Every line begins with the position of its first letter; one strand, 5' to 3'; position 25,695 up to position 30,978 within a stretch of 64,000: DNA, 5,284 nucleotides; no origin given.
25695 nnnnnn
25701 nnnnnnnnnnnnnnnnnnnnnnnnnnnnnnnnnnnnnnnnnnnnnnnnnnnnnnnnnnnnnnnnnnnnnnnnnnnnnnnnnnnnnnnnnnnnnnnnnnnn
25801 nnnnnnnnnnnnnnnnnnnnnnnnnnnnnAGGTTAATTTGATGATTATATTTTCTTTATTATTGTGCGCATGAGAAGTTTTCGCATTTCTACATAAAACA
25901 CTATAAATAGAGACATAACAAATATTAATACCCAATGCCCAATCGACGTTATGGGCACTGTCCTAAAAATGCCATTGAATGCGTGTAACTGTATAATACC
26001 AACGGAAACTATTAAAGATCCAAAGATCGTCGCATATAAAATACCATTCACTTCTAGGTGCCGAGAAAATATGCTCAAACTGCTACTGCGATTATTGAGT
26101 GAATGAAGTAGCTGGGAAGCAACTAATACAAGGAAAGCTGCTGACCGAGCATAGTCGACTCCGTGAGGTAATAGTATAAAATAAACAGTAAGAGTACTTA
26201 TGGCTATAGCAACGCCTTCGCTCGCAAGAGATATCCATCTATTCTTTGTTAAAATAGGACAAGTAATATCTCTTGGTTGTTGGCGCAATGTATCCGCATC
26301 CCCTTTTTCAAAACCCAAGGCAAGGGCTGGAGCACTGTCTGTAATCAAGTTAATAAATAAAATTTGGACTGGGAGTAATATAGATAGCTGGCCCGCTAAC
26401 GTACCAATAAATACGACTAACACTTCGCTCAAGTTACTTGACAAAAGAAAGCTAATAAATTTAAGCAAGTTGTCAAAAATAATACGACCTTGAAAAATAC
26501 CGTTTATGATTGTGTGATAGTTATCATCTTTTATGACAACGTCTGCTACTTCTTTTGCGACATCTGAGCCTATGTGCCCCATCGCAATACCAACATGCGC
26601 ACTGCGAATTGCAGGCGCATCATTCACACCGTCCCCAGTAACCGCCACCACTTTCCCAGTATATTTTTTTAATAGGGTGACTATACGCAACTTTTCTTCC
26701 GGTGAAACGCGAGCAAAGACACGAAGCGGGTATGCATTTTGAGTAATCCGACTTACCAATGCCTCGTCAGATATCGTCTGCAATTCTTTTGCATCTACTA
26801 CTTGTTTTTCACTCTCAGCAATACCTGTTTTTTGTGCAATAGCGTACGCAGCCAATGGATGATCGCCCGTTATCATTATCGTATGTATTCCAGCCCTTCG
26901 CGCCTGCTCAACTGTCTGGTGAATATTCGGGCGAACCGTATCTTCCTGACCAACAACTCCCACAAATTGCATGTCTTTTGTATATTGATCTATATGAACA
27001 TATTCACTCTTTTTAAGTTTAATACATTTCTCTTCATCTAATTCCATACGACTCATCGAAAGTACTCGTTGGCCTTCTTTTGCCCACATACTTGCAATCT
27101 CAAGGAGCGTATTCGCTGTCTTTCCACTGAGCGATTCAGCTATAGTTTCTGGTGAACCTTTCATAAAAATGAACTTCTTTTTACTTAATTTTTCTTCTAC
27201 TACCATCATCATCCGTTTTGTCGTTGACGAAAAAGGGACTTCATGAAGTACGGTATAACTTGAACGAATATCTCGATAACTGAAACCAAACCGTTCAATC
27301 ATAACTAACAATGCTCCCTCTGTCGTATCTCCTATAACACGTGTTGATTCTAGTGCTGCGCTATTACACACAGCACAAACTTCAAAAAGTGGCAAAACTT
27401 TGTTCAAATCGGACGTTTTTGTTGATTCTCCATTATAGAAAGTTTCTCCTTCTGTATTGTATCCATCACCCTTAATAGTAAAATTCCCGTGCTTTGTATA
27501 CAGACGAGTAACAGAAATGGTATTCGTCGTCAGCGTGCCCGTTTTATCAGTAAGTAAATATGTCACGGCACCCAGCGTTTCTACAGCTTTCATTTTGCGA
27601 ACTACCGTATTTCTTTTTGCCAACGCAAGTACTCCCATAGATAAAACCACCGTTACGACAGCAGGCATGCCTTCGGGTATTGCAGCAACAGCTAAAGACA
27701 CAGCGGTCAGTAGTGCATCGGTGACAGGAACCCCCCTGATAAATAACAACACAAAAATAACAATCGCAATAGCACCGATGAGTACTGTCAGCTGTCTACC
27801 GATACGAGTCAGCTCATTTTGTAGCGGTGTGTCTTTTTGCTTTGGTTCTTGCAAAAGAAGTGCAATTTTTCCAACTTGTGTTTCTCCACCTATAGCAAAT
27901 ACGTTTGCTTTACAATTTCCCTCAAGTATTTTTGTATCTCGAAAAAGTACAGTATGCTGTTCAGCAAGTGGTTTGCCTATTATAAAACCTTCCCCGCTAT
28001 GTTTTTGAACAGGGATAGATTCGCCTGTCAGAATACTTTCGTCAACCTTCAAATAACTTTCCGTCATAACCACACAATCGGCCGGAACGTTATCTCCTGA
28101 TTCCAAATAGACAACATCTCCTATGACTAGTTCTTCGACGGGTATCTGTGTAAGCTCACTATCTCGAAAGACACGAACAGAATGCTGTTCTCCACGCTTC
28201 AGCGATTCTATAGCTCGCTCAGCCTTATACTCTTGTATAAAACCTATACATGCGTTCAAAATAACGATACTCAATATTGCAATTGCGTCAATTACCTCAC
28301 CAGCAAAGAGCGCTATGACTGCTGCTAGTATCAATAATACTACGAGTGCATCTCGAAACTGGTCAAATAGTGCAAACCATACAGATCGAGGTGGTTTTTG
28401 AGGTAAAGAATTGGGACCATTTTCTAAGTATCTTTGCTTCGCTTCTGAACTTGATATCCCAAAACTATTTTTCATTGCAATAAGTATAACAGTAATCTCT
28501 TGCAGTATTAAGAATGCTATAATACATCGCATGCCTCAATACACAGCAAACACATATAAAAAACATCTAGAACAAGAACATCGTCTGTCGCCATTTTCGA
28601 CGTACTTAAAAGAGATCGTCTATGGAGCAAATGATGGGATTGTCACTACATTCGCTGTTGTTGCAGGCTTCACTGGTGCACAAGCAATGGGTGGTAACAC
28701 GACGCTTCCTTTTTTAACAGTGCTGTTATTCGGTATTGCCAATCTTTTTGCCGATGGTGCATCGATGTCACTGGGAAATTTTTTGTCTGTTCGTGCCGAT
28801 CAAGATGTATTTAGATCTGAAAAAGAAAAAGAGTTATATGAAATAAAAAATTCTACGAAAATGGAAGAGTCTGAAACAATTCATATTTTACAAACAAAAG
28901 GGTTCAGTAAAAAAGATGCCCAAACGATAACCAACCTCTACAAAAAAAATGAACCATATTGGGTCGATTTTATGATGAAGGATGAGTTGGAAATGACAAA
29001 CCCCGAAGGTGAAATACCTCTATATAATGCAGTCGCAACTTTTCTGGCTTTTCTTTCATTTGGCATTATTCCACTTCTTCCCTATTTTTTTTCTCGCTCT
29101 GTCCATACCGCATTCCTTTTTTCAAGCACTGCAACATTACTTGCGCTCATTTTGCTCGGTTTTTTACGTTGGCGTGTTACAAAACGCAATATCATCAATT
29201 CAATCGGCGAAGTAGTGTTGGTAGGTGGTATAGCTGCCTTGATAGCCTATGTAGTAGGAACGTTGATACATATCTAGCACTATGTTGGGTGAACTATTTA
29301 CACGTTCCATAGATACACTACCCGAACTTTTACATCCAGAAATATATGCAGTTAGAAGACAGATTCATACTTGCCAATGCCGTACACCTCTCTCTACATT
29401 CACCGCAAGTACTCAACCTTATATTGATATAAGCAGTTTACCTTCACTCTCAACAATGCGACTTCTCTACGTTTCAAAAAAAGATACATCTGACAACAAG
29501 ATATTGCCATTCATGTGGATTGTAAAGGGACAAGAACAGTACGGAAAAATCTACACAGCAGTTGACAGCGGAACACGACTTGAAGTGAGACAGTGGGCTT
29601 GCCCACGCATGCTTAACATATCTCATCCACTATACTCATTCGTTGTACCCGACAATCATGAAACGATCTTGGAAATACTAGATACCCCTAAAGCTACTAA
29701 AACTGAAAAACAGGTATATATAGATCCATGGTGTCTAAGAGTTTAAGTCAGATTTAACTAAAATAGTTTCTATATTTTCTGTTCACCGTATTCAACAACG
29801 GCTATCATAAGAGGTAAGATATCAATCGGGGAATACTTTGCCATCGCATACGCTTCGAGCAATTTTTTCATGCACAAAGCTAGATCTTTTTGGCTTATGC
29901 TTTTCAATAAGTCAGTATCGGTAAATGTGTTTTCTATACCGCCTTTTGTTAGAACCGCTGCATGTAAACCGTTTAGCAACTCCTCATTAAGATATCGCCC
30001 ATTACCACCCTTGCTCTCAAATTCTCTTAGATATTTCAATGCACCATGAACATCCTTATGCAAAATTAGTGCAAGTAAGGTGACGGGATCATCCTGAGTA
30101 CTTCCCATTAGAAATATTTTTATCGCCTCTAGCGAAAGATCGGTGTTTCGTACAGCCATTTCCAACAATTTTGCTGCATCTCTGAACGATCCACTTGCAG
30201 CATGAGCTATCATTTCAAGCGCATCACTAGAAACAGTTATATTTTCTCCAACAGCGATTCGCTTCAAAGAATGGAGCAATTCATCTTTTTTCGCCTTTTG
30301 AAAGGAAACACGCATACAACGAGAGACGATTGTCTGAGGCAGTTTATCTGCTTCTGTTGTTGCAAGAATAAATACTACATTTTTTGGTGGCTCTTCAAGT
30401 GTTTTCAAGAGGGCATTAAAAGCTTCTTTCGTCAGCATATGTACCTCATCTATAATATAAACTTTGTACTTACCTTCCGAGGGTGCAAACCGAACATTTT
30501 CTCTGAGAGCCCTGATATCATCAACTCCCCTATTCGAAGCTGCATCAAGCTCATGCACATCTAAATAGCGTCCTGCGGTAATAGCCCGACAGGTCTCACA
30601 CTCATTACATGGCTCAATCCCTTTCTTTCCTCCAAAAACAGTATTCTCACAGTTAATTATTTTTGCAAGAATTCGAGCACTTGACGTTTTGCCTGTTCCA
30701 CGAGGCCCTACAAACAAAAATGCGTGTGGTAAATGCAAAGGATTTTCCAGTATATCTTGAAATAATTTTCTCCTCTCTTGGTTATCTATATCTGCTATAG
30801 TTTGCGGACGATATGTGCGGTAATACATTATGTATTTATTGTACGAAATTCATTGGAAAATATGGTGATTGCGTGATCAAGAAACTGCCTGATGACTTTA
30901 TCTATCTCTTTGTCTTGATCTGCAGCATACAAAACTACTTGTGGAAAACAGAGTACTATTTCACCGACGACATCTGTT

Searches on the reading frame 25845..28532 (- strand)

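Call 62: search_protein_families(library=pfam, proteins=[window:25845-28532:-], max_evalue=0.00001)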
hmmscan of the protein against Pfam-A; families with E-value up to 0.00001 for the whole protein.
window:25845-28532:- (895 aa): 5 families
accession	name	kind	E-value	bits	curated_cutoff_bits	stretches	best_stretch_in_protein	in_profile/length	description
PF00122.25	E1-E2_ATPase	-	6.7e-53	179.3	28.1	1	116-307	4-181/181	E1-E2 ATPase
PF00689.26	Cation_ATPase_C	-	3.5e-40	138.1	27.3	1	717-887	2-175/175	Cation transporting ATPase, C-terminus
PF13246.12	Cation_ATPase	-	4.9e-19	68.6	21.7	1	387-467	1-87/91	Cation transport ATPase (P-type)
PF00702.32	Hydrolase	-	9.4e-16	59.2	26.4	1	329-646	7-191/191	haloacid dehalogenase-like hydrolase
PF00690.31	Cation_ATPase_N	-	4.2e-13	49.2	20.4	1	25-74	20-69/69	Cation transporter/ATPase, N-terminus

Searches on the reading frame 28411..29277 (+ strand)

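Call 108: search_protein_families(library=pfam, proteins=[window:28411-29277:+], max_evalue=0.0001)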
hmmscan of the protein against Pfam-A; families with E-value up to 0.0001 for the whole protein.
window:28411-29277:+ (288 aa): 1 family
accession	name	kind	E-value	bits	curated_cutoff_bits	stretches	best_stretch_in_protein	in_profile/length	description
PF01988.24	VIT1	-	4.7e-60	203.5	28.1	1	66-284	1-214/214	VIT family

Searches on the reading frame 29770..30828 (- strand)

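Call 108: search_protein_families(library=pfam, proteins=[window:29770-30828:-], max_evalue=0.0001)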
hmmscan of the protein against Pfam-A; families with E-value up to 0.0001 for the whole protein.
window:29770-30828:- (352 aa): 7 families
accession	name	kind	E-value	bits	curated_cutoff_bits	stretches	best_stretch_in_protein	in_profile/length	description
PF13177.12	DNA_pol3_delta2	-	1.1e-42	146.2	27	1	21-178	7-159/161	DNA polymerase III, delta subunit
PF00004.35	AAA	-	9.9e-14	52.3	21.2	1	38-174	2-126/131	ATPase family associated with various cellular activities (AAA)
PF22608.2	DNAX_ATPase_lid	-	6.2e-08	32.7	27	1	187-226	5-44/49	DNA polymerase III clamp loader subunit, ATPase lid domain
PF13401.12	AAA_22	-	2.1e-07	31.8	27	1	38-158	9-123/130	AAA domain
PF07728.20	AAA_5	-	9.9e-07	29.3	22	1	37-146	2-92/139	AAA domain (dynein-related subfamily)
PF12775.13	AAA_7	-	3.8e-05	23.7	25.8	0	30-59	29-58/181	P-loop containing dynein motor region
PF13604.12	AAA_30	-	4.3e-05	23.8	27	0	36-154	20-122/191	AAA domain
